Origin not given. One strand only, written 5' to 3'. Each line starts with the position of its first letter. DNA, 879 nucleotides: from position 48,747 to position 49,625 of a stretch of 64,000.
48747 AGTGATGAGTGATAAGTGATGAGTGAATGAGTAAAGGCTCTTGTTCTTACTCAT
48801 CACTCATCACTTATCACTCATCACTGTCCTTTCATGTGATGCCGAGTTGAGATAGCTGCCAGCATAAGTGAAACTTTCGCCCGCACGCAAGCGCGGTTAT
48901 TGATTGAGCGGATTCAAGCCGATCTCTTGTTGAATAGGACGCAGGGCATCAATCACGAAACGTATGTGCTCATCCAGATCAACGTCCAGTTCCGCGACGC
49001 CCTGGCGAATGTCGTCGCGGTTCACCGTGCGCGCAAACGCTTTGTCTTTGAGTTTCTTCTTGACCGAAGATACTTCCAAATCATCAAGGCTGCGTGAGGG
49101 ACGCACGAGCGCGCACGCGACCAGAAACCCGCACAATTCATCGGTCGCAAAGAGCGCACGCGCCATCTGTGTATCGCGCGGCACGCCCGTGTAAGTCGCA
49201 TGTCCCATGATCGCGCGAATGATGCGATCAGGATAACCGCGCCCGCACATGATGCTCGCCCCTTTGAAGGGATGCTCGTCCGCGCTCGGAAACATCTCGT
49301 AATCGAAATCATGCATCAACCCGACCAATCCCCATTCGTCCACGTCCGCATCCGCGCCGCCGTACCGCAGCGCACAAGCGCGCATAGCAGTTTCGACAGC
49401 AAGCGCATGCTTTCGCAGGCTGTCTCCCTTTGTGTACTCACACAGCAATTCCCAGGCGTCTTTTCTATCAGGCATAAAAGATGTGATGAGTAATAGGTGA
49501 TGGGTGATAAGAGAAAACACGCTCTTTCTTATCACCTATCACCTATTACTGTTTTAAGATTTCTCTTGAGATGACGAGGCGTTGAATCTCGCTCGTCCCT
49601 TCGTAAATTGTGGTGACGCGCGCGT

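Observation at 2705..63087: About 25 long hairpins with heptad-periodic (STRR-like) arms occupy nearly every gene or operon boundary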

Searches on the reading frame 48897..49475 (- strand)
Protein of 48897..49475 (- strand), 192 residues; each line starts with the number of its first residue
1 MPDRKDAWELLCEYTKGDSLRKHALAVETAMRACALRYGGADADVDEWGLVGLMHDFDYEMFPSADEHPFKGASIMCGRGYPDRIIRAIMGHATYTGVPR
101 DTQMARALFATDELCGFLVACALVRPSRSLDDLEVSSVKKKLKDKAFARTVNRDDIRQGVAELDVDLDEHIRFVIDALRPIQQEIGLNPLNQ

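Call 27: search_protein_families(library=ncbifam, proteins=[window:48897-49475:-], max_evalue=0.01)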
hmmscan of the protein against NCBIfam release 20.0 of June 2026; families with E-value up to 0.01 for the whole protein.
window:48897-49475:- (192 aa): 2 families
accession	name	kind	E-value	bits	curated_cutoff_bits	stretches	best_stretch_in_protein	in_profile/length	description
TIGR00295.1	TIGR00295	hypoth_equivalog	1.8e-05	24.6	172.35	1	13-105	7-99/164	TIGR00295 family protein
TIGR00277.1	HDIG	domain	6.4e-05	22.7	27.6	1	19-93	4-82/84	HDIG domain-containing metalloprotein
